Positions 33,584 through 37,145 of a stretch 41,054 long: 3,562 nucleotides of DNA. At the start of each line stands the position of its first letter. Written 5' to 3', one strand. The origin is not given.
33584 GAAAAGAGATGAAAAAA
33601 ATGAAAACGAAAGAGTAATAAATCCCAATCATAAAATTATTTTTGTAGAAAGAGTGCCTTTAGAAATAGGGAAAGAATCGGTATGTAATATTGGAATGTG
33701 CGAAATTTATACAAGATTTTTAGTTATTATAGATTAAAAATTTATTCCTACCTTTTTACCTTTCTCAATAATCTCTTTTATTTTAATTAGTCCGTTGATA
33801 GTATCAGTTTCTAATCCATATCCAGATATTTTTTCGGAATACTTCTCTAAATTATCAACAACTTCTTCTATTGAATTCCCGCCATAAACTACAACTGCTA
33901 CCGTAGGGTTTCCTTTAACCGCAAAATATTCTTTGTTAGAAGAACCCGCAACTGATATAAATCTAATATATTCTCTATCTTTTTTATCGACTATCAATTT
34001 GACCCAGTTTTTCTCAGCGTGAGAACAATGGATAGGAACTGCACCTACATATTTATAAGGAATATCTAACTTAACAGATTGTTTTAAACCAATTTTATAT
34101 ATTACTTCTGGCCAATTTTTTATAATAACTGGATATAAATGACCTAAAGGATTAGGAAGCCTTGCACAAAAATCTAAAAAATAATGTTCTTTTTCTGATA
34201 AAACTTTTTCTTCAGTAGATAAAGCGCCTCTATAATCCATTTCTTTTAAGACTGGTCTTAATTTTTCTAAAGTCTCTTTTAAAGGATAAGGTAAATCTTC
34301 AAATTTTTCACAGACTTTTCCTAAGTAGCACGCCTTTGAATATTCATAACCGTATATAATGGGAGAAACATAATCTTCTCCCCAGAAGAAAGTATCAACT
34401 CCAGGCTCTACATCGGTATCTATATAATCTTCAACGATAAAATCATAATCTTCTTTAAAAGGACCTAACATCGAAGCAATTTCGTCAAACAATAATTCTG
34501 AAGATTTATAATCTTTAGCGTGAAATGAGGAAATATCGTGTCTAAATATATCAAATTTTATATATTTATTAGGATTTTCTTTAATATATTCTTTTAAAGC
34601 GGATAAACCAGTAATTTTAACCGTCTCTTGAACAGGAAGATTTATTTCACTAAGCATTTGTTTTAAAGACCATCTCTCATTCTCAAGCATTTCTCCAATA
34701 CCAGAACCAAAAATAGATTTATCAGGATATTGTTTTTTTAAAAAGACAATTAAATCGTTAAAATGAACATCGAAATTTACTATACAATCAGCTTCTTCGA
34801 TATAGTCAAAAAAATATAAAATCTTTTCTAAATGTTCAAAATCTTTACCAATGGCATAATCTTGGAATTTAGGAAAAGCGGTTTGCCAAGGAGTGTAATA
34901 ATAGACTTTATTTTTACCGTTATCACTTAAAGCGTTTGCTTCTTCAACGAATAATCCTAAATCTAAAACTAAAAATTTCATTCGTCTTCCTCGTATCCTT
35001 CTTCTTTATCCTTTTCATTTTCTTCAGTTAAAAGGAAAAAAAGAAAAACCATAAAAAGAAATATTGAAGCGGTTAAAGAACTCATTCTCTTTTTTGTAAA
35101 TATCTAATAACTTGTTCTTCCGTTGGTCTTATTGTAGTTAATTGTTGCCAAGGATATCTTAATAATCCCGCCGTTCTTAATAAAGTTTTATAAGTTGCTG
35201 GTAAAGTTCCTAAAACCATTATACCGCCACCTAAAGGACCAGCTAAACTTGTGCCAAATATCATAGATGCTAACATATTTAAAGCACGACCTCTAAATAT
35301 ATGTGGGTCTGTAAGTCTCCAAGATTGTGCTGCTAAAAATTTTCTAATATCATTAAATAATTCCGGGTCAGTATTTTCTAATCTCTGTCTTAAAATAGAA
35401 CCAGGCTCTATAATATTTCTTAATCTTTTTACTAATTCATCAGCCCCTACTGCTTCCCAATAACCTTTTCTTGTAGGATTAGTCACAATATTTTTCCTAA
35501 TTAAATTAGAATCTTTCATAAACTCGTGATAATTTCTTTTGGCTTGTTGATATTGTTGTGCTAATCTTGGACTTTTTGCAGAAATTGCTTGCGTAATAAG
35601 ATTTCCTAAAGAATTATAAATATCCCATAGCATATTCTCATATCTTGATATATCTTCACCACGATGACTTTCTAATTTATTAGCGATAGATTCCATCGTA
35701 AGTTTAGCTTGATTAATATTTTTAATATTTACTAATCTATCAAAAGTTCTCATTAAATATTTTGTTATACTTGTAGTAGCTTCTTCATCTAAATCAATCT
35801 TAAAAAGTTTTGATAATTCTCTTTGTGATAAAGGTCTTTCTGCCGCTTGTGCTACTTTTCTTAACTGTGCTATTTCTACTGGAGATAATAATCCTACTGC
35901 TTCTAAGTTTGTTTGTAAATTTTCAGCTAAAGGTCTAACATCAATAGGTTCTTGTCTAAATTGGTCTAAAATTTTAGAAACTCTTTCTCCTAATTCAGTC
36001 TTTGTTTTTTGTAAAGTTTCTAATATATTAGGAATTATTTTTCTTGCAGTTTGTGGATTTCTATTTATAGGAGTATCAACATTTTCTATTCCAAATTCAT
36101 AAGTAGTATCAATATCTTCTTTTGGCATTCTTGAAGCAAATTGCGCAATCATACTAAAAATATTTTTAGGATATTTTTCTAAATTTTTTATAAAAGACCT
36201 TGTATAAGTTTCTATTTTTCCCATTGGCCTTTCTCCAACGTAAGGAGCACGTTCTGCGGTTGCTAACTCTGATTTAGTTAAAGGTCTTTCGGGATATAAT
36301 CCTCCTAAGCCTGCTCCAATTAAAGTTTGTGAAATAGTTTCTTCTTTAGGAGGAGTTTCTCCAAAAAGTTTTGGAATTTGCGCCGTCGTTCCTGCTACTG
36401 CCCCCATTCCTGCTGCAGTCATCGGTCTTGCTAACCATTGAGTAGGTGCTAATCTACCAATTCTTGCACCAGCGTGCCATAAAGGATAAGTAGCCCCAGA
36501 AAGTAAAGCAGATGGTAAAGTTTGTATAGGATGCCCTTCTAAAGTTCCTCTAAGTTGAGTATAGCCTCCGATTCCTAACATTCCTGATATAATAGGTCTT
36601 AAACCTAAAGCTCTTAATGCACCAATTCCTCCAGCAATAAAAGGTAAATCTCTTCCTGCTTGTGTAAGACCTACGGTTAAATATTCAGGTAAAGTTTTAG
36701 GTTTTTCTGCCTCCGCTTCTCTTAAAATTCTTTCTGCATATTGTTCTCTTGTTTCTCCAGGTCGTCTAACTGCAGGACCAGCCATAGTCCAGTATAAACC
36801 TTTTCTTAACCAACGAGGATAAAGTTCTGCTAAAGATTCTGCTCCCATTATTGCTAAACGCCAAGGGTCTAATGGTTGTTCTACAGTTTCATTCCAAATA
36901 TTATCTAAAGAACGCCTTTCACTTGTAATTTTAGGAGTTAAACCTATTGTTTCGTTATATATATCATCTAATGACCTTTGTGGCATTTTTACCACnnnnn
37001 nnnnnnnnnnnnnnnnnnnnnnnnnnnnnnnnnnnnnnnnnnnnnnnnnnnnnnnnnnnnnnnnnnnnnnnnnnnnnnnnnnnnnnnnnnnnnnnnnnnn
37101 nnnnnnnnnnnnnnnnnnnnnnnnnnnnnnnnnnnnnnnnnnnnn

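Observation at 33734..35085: ATP-grasp ligase translationally chained to a 35-aa micro-protein with a hyper-acidic C-terminal tail, at the end of the virion operon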

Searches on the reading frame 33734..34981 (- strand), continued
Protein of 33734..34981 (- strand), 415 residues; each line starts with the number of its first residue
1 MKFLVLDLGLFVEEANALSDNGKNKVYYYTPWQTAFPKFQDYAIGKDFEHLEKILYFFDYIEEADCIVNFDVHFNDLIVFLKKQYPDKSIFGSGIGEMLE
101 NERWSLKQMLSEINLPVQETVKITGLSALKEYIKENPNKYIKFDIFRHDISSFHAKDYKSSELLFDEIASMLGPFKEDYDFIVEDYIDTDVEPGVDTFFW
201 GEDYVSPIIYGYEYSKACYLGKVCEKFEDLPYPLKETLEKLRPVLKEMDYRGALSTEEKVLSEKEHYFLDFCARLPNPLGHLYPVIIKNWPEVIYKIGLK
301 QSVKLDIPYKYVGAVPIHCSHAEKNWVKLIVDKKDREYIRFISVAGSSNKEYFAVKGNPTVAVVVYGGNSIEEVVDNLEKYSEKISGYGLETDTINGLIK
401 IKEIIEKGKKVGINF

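Call 98: search_protein_representatives(alignment_id=A1)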
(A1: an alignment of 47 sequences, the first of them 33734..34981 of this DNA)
Query: 47 sequences, 410 profile positions. Proteins with E-value up to 0.001 (for the whole library): 2155; up to 1e-10: 1492; up to 1e-30: 957. The best 150 are listed.
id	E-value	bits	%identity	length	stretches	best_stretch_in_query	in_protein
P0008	3.0e-178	609.0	-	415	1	2-410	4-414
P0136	3.4e-171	585.8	-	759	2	1-269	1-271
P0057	6.7e-166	568.3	-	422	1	2-410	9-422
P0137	4.4e-163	559.1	-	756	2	1-192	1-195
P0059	2.3e-160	550.1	-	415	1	1-410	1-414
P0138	2.4e-160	550.0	-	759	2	148-408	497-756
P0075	4.7e-158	542.5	-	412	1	1-410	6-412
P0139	5.8e-158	542.2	-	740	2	1-216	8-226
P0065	2.4e-157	540.2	-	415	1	1-410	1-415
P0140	2.8e-151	520.2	-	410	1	2-410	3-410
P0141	3.0e-151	520.1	-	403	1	1-408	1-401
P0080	1.7e-146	504.4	-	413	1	1-410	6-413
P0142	1.1e-145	501.8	-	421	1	1-409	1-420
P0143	3.5e-145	500.1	-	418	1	2-410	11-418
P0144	1.4e-143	494.8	-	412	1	1-410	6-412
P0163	5.6e-127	440.1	-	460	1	1-410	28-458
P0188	1.2e-119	416.0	-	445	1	2-410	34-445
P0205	2.0e-117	408.7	-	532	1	3-409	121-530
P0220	1.4e-115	402.6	-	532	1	2-401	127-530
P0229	5.5e-115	400.7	-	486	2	126-410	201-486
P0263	1.1e-112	393.1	-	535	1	2-397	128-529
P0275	1.5e-111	389.3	-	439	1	1-410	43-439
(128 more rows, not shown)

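Call 100: search_protein_families(library=pfam, proteins=[P0136, P0205, P0220, P0263, P0229, P0163, P0188, P0275], max_evalue=0.01)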
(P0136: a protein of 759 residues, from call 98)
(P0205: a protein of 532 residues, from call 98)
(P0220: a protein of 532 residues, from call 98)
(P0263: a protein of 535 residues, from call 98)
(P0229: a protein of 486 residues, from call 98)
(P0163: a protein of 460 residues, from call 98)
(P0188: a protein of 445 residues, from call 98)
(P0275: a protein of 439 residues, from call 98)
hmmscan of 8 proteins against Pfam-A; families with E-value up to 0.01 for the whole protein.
P0136 (759 aa): 2 families
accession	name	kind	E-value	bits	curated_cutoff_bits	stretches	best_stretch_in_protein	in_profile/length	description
PF14528.11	LAGLIDADG_3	-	2e-07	31.6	22.5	1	493-555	2-71/82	LAGLIDADG-like domain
PF14890.11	Intein_splicing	-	0.00057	20.2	35.8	1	279-601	4-143/155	Intein splicing domain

P0205 (532 aa): 0 families

P0220 (532 aa): 0 families

P0263 (535 aa): 4 families
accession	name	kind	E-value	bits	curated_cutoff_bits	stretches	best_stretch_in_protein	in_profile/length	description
PF13419.12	HAD_2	-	1.1e-06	29.3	23.8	1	22-113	83-176/178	Haloacid dehalogenase-like hydrolase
PF00702.32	Hydrolase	-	3.6e-06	27.9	26.4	1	20-109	101-191/191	haloacid dehalogenase-like hydrolase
PF13242.12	Hydrolase_like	-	3.5e-05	24.1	22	1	72-113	4-46/75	HAD-hyrolase-like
PF08282.18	Hydrolase_3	-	0.0033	17.6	20.9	0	5-54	1-50/255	haloacid dehalogenase-like hydrolase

P0229 (486 aa): 0 families

P0163 (460 aa): 0 families

P0188 (445 aa): 0 families

P0275 (439 aa): 0 families

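Call 101: find_encoding_contigs(protein=P0263, flank=6000, max_places=2)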
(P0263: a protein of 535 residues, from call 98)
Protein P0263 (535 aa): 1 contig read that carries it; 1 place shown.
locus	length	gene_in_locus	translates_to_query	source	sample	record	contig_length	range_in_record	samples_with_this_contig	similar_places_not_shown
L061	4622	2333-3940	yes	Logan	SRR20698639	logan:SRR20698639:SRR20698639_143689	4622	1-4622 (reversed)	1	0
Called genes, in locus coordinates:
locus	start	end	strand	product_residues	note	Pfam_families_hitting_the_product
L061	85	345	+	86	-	-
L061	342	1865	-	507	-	-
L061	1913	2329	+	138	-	-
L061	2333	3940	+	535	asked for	PF00702:Hydrolase (faint), PF13419:HAD_2 (weak)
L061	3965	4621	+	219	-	?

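Call 110: find_related_loci(query=A5, collection=viral_contigs, flank=3000)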
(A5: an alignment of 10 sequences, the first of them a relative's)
Query A5 (412 aa) in viral_contigs; peptide patterns used: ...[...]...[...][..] (x = any residue, [..] = any of these).
66 stretches matched a pattern; 18 encode a relative of the query (tblastn E <= 1e-3); 18 distinct loci.
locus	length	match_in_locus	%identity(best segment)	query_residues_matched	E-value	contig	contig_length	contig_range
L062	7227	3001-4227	46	4-409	2e-118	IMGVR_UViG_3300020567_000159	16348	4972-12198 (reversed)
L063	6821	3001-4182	31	1-388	6e-60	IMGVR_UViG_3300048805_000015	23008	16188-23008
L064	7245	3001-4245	31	3-412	6e-58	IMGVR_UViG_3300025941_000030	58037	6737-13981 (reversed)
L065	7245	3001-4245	30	3-412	2e-57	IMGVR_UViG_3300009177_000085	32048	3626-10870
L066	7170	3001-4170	30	1-384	1e-53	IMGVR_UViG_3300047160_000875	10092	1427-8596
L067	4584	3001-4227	31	3-412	2e-51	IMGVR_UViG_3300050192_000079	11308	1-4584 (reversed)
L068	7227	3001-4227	30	3-412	8e-50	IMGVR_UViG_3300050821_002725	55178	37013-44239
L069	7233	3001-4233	35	3-412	1e-73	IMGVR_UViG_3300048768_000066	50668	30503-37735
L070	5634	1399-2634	30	7-412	8e-47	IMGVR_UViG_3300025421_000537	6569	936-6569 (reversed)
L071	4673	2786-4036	30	2-412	3e-46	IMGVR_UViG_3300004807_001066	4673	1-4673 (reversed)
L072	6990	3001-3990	30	7-333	3e-41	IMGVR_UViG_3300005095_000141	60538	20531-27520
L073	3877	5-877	30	66-351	2e-36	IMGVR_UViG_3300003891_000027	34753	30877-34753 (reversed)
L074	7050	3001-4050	28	20-366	1e-35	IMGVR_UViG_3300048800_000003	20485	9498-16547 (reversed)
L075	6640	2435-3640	25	20-410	5e-32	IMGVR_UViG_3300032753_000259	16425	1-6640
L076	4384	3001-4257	24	4-410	4e-29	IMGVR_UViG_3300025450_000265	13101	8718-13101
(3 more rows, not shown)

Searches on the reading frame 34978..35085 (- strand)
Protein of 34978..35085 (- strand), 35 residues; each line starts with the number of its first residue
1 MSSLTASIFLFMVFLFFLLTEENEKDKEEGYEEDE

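Call 4: search_protein_families(library=phrogs, proteins=[window:34978-35085:-], max_evalue=0.1)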
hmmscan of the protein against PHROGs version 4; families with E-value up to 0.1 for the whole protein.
window:34978-35085:- (35 aa): 2 families
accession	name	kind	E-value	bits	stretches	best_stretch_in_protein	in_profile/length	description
phrog_17393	-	unknown function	0.022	15.9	1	8-28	10-30/49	-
phrog_34420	-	unknown function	0.082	13.8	1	4-28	12-36/37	-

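Call 92: search_protein_families(library=padloc, proteins=[window:34978-35085:-], max_evalue=0.01)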
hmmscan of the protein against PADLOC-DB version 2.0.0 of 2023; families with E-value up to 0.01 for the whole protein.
window:34978-35085:- (35 aa): 0 families

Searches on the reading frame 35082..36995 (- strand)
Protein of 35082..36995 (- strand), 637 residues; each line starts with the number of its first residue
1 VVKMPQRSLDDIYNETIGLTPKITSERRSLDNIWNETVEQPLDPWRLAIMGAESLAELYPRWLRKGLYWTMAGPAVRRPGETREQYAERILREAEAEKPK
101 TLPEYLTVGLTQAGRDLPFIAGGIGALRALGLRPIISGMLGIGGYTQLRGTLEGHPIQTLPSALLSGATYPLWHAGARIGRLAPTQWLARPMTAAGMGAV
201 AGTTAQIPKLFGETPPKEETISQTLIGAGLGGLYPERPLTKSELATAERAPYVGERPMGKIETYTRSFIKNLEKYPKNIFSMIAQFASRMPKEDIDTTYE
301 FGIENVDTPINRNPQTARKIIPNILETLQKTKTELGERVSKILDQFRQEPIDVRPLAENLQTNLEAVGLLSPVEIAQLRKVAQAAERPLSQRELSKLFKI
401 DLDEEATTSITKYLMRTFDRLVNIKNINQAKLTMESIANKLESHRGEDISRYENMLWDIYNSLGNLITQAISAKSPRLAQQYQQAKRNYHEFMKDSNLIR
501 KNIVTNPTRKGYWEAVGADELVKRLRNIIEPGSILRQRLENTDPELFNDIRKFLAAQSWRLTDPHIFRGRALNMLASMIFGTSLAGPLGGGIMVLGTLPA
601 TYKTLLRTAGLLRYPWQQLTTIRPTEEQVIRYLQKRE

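Call 3: search_protein_families(library=pfam, proteins=[window:35082-36995:-], max_evalue=1)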
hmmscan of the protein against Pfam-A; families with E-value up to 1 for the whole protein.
window:35082-36995:- (637 aa): 1 family
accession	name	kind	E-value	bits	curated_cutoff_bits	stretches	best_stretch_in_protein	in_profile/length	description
PF18517.6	LZ3wCH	-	0.14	12.6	26.1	0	265-304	10-49/55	Leucine zipper with capping helix domain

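Call 4: search_protein_families(library=phrogs, proteins=[window:35082-36995:-], max_evalue=0.1)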
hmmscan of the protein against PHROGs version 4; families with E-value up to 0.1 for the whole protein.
window:35082-36995:- (637 aa): 1 family
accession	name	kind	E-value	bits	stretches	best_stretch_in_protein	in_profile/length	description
phrog_96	-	DNA, RNA and nucleotide metabolism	0.013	15.8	1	413-488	125-198/334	HNH endonuclease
